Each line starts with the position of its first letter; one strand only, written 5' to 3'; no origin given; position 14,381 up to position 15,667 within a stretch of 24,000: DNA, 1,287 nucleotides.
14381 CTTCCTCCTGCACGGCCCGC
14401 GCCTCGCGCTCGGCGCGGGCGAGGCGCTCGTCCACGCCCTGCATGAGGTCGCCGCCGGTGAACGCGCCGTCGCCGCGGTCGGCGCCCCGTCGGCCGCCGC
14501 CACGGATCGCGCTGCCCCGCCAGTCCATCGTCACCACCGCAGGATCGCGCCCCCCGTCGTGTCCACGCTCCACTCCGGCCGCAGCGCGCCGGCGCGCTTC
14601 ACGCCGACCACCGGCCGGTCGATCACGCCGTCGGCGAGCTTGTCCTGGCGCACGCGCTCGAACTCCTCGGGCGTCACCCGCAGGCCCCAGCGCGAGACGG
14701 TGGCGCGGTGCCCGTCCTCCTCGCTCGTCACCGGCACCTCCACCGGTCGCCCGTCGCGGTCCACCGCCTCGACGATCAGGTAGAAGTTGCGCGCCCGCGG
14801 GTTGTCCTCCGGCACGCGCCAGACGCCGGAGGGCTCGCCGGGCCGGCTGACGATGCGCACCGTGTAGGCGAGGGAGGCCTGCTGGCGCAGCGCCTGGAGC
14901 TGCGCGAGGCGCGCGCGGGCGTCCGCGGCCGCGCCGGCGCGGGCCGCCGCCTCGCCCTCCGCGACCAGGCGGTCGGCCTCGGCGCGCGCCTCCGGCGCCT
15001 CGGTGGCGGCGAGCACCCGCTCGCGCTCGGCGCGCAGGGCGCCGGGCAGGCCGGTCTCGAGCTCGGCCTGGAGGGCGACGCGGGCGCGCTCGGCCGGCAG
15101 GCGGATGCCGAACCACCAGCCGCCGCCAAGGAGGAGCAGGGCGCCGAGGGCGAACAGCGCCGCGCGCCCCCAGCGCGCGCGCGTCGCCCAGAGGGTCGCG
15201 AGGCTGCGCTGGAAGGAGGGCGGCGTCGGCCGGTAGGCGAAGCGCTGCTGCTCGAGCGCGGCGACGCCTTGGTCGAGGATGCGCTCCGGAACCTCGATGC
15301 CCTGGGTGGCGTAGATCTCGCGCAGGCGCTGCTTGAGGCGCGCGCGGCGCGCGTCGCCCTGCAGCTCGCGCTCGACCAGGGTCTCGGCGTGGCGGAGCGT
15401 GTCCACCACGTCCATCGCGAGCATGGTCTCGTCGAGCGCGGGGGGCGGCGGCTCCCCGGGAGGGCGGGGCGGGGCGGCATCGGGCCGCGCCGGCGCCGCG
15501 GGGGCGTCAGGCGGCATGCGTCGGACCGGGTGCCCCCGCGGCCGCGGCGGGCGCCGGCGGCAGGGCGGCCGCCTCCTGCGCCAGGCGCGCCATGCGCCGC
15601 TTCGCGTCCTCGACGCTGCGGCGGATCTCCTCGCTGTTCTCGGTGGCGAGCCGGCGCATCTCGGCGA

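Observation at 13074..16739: Translationally coupled TelA-like / single-pass membrane / RGG-tailed coiled-coil operon: candidate uncharacterised envelope-associated system near the prophage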

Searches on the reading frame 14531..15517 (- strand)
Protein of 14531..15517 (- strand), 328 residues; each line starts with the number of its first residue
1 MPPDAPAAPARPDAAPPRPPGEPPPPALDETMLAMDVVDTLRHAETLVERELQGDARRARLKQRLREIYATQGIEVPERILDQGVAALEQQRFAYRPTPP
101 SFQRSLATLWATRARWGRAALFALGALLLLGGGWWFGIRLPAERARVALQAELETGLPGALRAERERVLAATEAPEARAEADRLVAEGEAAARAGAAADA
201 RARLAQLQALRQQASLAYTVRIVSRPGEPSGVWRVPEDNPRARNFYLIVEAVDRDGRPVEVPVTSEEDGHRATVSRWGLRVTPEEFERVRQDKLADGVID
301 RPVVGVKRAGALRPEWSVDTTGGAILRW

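Call 7: search_protein_families(library=pfam, proteins=[window:14531-15517:-], max_evalue=1)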
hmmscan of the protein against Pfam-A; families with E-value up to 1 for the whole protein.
window:14531-15517:- (328 aa): 1 family
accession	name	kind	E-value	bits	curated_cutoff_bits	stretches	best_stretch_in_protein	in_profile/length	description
PF19911.4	DUF6384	-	1.3e-115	386.3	25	1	24-328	4-308/308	Family of unknown function (DUF6384)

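Call 8: search_protein_families(library=ncbifam, proteins=[window:14531-15517:-], max_evalue=1)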
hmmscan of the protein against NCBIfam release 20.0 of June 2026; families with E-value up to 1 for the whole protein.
window:14531-15517:- (328 aa): 0 families

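Call 9: search_protein_families(library=padloc, proteins=[window:14531-15517:-], max_evalue=1)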
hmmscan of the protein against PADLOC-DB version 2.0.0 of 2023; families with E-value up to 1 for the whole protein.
window:14531-15517:- (328 aa): 0 families

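Call 15: search_solved_structures(query=window:14531-15517:-, max_evalue=10)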
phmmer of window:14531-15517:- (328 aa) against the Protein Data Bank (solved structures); distinct sequences matched with E-value up to 10: 2.
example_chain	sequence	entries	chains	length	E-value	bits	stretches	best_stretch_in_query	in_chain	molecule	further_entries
4ora_A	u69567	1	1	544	0.24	14.1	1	7-93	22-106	Serine/threonine-protein phosphatase 2B catalytic subunit beta isoform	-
4or9_A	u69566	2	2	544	0.25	14.1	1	7-93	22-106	Serine/threonine-protein phosphatase 2B catalytic subunit beta isoform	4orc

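Call 19: find_related_loci(query=window:14531-15517:-, collection=genome_contigs, flank=6000)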
Query window:14531-15517:- (328 aa) in genome_contigs; peptide patterns used: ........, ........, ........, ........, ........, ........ (x = any residue, [..] = any of these).
598 stretches matched a pattern (row limit reached: there are more); 35 encode a relative of the query (tblastn E <= 1e-3); 34 distinct loci.
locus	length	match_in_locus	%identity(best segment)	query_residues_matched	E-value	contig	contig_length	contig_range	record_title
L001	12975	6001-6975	76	1-328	5e-139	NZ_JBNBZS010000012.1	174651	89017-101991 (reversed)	Roseomonas chloroacetimidivorans strain JCM 31050 Scaffold8_1, whole genome shotgun sequence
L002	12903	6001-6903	74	28-328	5e-130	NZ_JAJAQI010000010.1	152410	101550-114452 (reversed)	Roseicella aerolata strain GB24 GB24_ctg010, whole genome shotgun sequence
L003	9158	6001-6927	75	19-328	2e-128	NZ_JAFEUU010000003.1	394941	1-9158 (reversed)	Sabulicella rubraurantiaca strain SYSU D01096 Scaffold3_1, whole genome shotgun sequence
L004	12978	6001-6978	73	1-328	3e-126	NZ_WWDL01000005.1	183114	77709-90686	Roseomonas harenae strain CPCC 101081 NODE_5, whole genome shotgun sequence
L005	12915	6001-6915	72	24-328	2e-125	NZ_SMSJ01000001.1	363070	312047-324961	Dankookia rubra strain JCM30602 NODE_1_length_363070_cov_30.841561, whole genome shotgun sequence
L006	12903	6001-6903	72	28-328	9e-124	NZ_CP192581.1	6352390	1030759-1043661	Dankookia sp. P2 chromosome, complete genome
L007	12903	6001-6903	75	28-328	1e-122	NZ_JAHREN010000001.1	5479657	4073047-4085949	Siccirubricoccus sp. G192 Seq1_len=5479317, whole genome shotgun sequence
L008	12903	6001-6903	72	28-328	3e-121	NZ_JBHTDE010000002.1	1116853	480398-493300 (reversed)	Dankookia sp. GCM10030260 strain CXZ487 spades_K_17_127_2, whole genome shotgun sequence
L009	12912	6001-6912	72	24-328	8e-119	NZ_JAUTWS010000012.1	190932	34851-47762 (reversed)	Paracraurococcus lichenis strain LOR1-02 12, whole genome shotgun sequence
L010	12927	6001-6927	74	19-328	2e-118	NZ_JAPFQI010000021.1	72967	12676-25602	Sabulicella glaciei strain MDT2-1-1 _21, whole genome shotgun sequence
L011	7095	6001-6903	69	28-328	5e-117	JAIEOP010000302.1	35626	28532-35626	MAG: Acetobacteraceae bacterium isolate co.spades.DASTOOL.1kb_113 c_000000441354, whole genome shotgun sequence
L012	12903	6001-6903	65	28-328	5e-116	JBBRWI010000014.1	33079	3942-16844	MAG: Acetobacterales bacterium isolate La4_concoct.162 La4_concoct.162_K_354985_L_33079_cov_130.9679, whole genome shotg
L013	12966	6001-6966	64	5-328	8e-116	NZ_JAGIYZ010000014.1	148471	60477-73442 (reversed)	Roseomonas nitratireducens strain PWR1 contig14, whole genome shotgun sequence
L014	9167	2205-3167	61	6-328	9e-116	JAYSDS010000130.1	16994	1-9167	MAG: Roseomonas sp. isolate ZZ2_ZZA248_bin.13 NODE_2389_length_16994_cov_8.381900, whole genome shotgun sequence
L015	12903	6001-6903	71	28-328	6e-115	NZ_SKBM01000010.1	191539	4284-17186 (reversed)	Roseicella aquatilis strain NE82 NE82_contig10, whole genome shotgun sequence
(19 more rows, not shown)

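Call 41: find_homologous_proteins(query=window:14531-15517:-)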
Query window:14531-15517:- (328 aa): 1333 proteins with E <= 0.001 among 8000 candidates; the best 120 are listed.
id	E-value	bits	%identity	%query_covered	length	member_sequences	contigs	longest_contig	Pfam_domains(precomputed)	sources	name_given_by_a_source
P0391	9.6e-180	615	98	91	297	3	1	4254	PF19911.5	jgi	jgi:hypothetical protein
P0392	2.3e-172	591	89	92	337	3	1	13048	PF19911.5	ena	-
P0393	5.9e-167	573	88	92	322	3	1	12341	PF19911.5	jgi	jgi:hypothetical protein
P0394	6.0e-163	560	87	92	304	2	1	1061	PF19911.5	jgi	jgi:hypothetical protein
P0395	2.5e-151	522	79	93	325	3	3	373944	PF19911.5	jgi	jgi:hypothetical protein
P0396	1.7e-150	519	81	92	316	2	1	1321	PF19911.5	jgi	jgi:hypothetical protein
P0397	3.9e-149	515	78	94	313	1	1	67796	PF19911.5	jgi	jgi:hypothetical protein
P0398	5.0e-147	508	79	92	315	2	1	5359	PF19911.5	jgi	jgi:Family of unknown function (DUF6384)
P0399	2.4e-146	506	78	95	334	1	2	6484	PF19911.5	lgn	-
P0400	9.4e-145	500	79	92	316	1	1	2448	PF19911.5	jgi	jgi:hypothetical protein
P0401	1.6e-143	496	76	94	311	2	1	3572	PF19911.5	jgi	-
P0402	6.8e-141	488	74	94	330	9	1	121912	PF19911.5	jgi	jgi:hypothetical protein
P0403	1.9e-139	483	74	97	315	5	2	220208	PF19911.5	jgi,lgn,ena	-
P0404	2.2e-139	483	74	97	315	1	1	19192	PF19911.5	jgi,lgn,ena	-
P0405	1.3e-138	480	74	91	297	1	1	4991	PF19911.5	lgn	-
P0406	1.2e-137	477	77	90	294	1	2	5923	PF19911.5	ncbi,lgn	-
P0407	1.5e-137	477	75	93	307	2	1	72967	PF19911.5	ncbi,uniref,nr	ncbi:DUF6384 family protein [Sabulicella glaciei]|uniref:DUF6384 family protein n=1 Tax=Sabulicella 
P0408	2.2e-137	476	75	92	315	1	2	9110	PF19911.5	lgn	-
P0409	2.7e-137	476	75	92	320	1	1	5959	PF19911.5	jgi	jgi:hypothetical protein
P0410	1.2e-135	470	74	92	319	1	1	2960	PF19911.5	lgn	-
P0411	1.6e-135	470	71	100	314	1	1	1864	PF19911.5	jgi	jgi:Family of unknown function (DUF6384)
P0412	2.2e-135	469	73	97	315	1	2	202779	PF19911.5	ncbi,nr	ncbi:MAG: DUF6384 family protein [Acetobacteraceae bacterium]|nr:DUF6384 family protein [Acetobacter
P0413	3.2e-135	469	74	92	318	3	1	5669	PF19911.5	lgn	-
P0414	3.4e-135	469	74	92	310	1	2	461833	PF19911.5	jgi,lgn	jgi:hypothetical protein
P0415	6.1e-135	468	74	92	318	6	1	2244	PF19911.5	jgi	jgi:hypothetical protein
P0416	1.3e-133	464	74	92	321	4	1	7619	PF19911.5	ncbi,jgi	jgi:hypothetical protein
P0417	2.5e-133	463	73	91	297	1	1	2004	PF19911.5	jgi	jgi:hypothetical protein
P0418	2.3e-132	460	71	100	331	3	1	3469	PF19911.5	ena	-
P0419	3.0e-132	459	69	96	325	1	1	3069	PF19911.5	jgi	-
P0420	6.7e-132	458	72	92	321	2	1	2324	PF19911.5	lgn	-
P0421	1.1e-130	454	72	93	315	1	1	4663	PF19911.5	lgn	-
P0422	1.2e-130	454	72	93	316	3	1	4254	PF19911.5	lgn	-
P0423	2.2e-130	453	71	92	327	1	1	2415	PF19911.5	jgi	jgi:hypothetical protein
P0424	3.1e-130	453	71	92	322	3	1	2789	PF19911.5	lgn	-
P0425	8.2e-130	451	71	92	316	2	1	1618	PF19911.5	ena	-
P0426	9.8e-130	451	71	93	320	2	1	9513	PF19911.5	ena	-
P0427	2.2e-129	450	71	92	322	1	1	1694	PF19911.5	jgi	jgi:hypothetical protein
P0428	2.4e-129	450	71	92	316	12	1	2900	PF19911.5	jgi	jgi:hypothetical protein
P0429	3.4e-129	449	73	92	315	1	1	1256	PF19911.5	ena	-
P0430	7.7e-129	448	70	96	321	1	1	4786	PF19911.5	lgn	-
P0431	1.4e-128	447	65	100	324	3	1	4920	PF19911.5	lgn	-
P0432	2.9e-128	446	71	92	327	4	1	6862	PF19911.5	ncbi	-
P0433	1.4e-127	444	65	100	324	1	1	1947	PF19911.5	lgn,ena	-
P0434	1.8e-127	443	71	92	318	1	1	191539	PF19911.5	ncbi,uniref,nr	ncbi:DUF6384 family protein [Roseicella aquatilis]|uniref:Uncharacterized protein n=1 Tax=Roseicella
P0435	4.7e-127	442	70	95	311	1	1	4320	PF19911.5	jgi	jgi:hypothetical protein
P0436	7.7e-127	441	72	93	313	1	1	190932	PF19911.5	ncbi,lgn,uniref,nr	ncbi:DUF6384 family protein [Paracraurococcus lichenis]|uniref:DUF6384 family protein n=1 Tax=Paracr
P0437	4.8e-126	439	71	92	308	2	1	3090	PF19911.5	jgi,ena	-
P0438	2.5e-125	436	66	100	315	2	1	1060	PF19911.5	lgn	-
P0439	4.4e-125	436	70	93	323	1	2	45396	PF19911.5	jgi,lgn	jgi:hypothetical protein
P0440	1.2e-124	434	69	92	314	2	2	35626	PF19911.5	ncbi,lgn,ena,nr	ncbi:MAG: hypothetical protein K2X49_18140 [Acetobacteraceae bacterium]|nr:hypothetical protein [Ace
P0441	3.8e-124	433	71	92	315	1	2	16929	PF19911.5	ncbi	-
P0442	4.2e-124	432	70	95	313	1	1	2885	PF19911.5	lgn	-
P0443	7.2e-124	432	67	91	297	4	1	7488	PF19911.5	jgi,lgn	jgi:hypothetical protein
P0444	1.3e-123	431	72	90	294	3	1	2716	PF19911.5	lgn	-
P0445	1.2e-122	428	66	97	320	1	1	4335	PF19911.5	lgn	-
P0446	1.2e-122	428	69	92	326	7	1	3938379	PF19911.5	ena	-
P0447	2.6e-122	427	68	92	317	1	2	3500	PF19911.5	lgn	-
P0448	6.5e-122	425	70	91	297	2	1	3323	PF19911.5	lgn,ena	-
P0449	7.4e-122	425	69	97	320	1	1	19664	PF19911.5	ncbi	-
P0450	1.0e-121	425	69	95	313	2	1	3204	PF19911.5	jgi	jgi:hypothetical protein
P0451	4.9e-121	422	66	92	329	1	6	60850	PF19911.5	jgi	jgi:hypothetical protein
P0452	2.0e-120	420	64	100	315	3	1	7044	PF19911.5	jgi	jgi:hypothetical protein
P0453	2.3e-120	420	66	92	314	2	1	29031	PF19911.5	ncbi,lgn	-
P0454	3.8e-120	419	68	92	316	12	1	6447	PF19911.5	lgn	-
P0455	1.2e-119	418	70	91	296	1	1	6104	PF19911.5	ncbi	-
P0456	1.3e-118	414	65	94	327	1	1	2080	PF19911.5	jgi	jgi:hypothetical protein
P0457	2.8e-118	413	63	92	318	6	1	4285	PF19911.5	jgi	-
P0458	1.4e-117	411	65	91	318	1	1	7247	PF19911.5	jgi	jgi:Family of unknown function (DUF6384)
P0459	1.5e-117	411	66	92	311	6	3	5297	PF19911.5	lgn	-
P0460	8.1e-117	408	67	91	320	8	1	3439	PF19911.5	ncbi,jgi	jgi:hypothetical protein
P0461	7.0e-116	405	65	92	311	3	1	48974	PF19911.5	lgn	-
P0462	8.1e-116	405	66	93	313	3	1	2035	PF19911.5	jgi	jgi:hypothetical protein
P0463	1.0e-115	405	67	92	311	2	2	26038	PF19911.5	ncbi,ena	-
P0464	1.7e-115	404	69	90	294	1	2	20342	PF19911.5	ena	-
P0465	2.6e-115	404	66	92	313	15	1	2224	PF19911.5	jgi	jgi:hypothetical protein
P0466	5.1e-115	403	65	92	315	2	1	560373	PF19911.5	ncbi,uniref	ncbi:DUF6384 family protein [Roseomonas sp. CAU 1739]|uniref:DUF6384 family protein n=1 Tax=Roseomon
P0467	8.1e-115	402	64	92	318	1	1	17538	PF19911.5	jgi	-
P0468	1.5e-114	401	67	90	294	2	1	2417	PF19911.5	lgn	-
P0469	1.8e-114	401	65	92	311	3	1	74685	PF19911.5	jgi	-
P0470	2.0e-114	401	62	94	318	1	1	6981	PF19911.5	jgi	jgi:Family of unknown function (DUF6384)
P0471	3.9e-114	400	64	95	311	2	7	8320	PF19911.5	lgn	-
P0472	4.4e-114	399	65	93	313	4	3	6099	PF19911.5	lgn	-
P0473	4.8e-114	399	63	97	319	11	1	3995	PF19911.5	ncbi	-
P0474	5.4e-114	399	63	92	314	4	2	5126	PF19911.5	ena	-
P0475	6.0e-114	399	65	92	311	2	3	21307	PF19911.5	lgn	-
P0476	8.1e-114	399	65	92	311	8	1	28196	PF19911.5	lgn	-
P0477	8.1e-114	399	65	95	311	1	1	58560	PF19911.5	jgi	jgi:hypothetical protein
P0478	1.1e-113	398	65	95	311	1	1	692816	PF19911.5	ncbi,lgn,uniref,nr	ncbi:hypothetical protein FHS88_000220 [Roseomonas alkaliterrae]|uniref:Uncharacterized protein n=3 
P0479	1.8e-113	398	65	95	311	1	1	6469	PF19911.5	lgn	-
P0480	1.8e-113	397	66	90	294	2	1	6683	PF19911.5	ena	-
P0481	1.9e-113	397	65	95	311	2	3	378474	PF19911.5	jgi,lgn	jgi:hypothetical protein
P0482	2.0e-113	397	64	93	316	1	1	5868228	PF19911.5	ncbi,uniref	ncbi:DUF6384 family protein [Humitalea sp. 24SJ18S-53]|uniref:DUF6384 family protein n=1 Tax=Humital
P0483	2.2e-113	397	63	95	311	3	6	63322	PF19911.5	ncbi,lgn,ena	-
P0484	3.7e-113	396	62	95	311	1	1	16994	PF19911.5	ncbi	-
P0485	4.1e-113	396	64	95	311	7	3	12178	PF19911.5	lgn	-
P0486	4.4e-113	396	65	92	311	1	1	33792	PF19911.5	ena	-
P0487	9.6e-113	395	64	92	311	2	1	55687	PF19911.5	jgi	jgi:hypothetical protein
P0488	1.4e-112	395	63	93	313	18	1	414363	PF19911.5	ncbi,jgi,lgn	jgi:hypothetical protein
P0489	2.1e-112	394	64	95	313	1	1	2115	PF19911.5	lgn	-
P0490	5.7e-112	393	64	92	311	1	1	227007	PF19911.5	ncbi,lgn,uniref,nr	ncbi:hypothetical protein GXW71_07020 [Roseomonas hellenica]|uniref:Anti-sigma factor n=1 Tax=Plasto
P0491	6.4e-112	392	62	95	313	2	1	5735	PF19911.5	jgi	jgi:hypothetical protein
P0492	8.0e-112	392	63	92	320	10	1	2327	PF19911.5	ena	-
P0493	8.4e-112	392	63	95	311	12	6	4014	PF19911.5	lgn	-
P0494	1.1e-111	392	62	92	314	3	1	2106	PF19911.5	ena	-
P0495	1.1e-111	392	63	92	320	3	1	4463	PF19911.5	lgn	-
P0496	1.4e-111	391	64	92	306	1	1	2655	PF19911.5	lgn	-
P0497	1.8e-111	391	64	92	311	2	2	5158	PF19911.5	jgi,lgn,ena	-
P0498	1.9e-111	391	65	93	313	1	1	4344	PF19911.5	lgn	-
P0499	2.4e-111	391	64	92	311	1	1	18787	PF19911.5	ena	-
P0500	2.5e-111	390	61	97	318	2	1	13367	PF19911.5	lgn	-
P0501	4.0e-111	390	61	92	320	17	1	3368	PF19911.5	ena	-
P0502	4.4e-111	390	62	92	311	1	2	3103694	PF19911.5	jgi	jgi:hypothetical protein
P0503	7.2e-111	389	64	91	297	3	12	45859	PF19911.5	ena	-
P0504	1.3e-110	388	63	92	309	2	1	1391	PF19911.5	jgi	jgi:hypothetical protein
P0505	1.8e-110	388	64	92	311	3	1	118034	PF19911.5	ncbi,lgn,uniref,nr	ncbi:DUF6384 family protein [Plastoroseomonas hellenica]|uniref:DUF6384 family protein n=1 Tax=Plast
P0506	3.0e-110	387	62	94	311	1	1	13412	PF19911.5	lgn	-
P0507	6.7e-110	386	65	90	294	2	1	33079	PF19911.5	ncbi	-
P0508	1.8e-109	384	62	92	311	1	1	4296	PF19911.5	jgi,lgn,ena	-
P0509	2.0e-109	384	61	92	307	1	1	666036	PF19911.5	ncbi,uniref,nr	ncbi:hypothetical protein KPL78_11065 [Roseomonas sp. HJA6]|uniref:Anti-sigma factor n=1 Tax=Roseomo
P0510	2.7e-109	384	61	92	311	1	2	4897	PF19911.5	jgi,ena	-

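Call 48: predict_structure(alignment_id=A4)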
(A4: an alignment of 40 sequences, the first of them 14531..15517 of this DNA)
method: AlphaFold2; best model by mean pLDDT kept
length: 328 residues; sequences in the alignment: 40
mean_pLDDT: 83.8   pTM: 0.60
mean pLDDT of the five models: 83.8, 83.8, 82.0, 81.8, 81.4
residues with pLDDT >= 90: 191; 70-90: 70; 50-70: 39; < 50: 28
segments of 3 or more residues with pLDDT < 50: 1-7, 9-15, 21-25, 93-96
pLDDT, mean of each block of 10 residues (from residue 1): 45 50 51 60 57 67 81 81 74 52 73 77 94 94 95 97 98 96 98 98 98 96 92 93 96 97 94 97 96 88 95 94 91
secondary structure, 60 per line:
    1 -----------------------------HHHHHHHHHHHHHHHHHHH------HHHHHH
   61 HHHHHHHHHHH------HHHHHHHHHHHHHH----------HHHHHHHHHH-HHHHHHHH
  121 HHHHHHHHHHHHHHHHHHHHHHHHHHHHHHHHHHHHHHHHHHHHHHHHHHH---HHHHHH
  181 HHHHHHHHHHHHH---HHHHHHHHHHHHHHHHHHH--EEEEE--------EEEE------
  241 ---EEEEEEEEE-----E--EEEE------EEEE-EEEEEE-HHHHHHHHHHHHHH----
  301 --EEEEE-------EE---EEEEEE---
elements in order: H30-48 H55-71 H78-91 H102-111 H113-171 H175-193 H197-215 E218-222 E231-234 E244-252 E261-264 E271-274 E276-281 H283-296 E303-307 E320-325

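Call 51: fold_search(model_id=the predicted structure, library=pdb)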
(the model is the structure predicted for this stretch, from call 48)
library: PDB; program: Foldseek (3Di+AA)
matches with E <= 10: 262; with E <= 0.001: 0
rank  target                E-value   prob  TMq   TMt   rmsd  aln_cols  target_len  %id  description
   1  7a73                  1.3e-01  0.23  0.13  0.13  15.7       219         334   11  Crystal structure of the two-domain cyclophilinA from Anabaena sp. (released 2021-10-06)
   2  6iql_A                4.6e-01  0.12  0.11  0.11  27.2       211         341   17  Crystal structure of dopamine receptor D4 bound to the subtype-selective ligand, L745870 (released 2019-12-04)
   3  3rd4_D                7.9e-01  0.16  0.12  0.37   9.7       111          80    8  Crystal structure of PROPEN_03304 from Proteus penneri ATCC 35198 Northeast Structural Genomics Consortium target id P (released 2011-05-25)
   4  7c61_A                8.4e-01  0.10  0.13  0.12  28.5       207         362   18  Crystal structure of 5-HT1B-BRIL and SRP2070_Fab complex (released 2020-07-29)
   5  4z34                  8.9e-01  0.18  0.14  0.13  28.8       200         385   17  Crystal Structure of Human Lysophosphatidic Acid Receptor 1 in complex with ONO9780307 (released 2015-06-03)
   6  8to0_b                1.0e+00  0.12  0.12  0.18  24.1       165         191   20  48-nm repeating structure of doublets from mouse sperm flagella (released 2023-11-01)
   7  7rto_B                1.1e+00  0.04  0.10  0.10  28.8       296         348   12  Cryo-EM structure of bluetongue virus capsid protein VP5 at low endosomal pH intermediate state 2 (released 2021-11-03)
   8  7xhn_N                1.2e+00  0.04  0.08  0.08  11.5       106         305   10  Structure of human inner kinetochore CCAN-DNA complex (released 2023-01-25)
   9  9jro_A                1.3e+00  0.08  0.13  0.12  28.1       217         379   18  Structural Insights into Selective Antagonism of PF04418948 and EP2 Prostaglandin Receptor (released 2025-10-22)
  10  8v45_A                1.5e+00  0.06  0.11  0.09  32.1       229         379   16  CryoEM structure of AriA-Ocr complex (released 2024-06-26)
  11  6zj3_LQ               1.7e+00  0.01  0.05  0.04  22.8       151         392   13  Cryo-EM structure of the highly atypical cytoplasmic ribosome of Euglena gracilis (released 2020-10-07)
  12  6f5f_C                1.8e+00  0.09  0.12  0.25  11.3        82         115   15  Structure of ARTD2/PARP2 WGR domain bound to double strand DNA with 5 nucleotide overhang and 5'phosphate (released 2018-10-10)
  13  8v46_C                1.8e+00  0.06  0.12  0.10  32.6       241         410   13  CryoEM structure of AriA-AriB complex (Form I) (released 2024-06-26)
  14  9n9j_8                1.8e+00  0.05  0.10  0.19  14.2       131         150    9  Structure of a GRP94 folding intermediate engaged with a CCDC134- and FKBP11-bound secretory translocon (released 2025-11-19)
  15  8p8n_LG               1.8e+00  0.01  0.06  0.05  24.5       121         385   15  Mouse RPL39 integrated into the yeast 60S ribosomal subunit (released 2024-06-12)
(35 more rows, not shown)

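Call 58: search_protein_families(library=phrogs, proteins=[window:14531-15517:-], max_evalue=0.1)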
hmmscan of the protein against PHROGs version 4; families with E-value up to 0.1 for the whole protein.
window:14531-15517:- (328 aa): 0 families

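Call 98: search_solved_structures(query=A7, max_evalue=10)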
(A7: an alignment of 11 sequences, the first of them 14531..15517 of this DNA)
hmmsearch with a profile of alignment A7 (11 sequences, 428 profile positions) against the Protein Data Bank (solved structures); distinct sequences matched with E-value up to 10: 6.
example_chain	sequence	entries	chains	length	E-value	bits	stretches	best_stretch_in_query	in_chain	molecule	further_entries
3jc8_Na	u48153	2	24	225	0.042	16.3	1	93-167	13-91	PilN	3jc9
9dn6_A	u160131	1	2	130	0.068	15.6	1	268-314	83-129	De novo designed IR agonist RF-405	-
2lse_A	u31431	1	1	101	0.37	13.1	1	255-311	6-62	Four Helix Bundle Protein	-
1o1x_A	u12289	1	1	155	0.89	11.9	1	21-61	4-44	ribose-5-phosphate isomerase RpiB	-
6x8n_A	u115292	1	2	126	1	11.7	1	272-315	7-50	De novo designed ABLE protein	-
37tt_A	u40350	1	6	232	5.3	9.3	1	237-314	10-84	Z4 c3ii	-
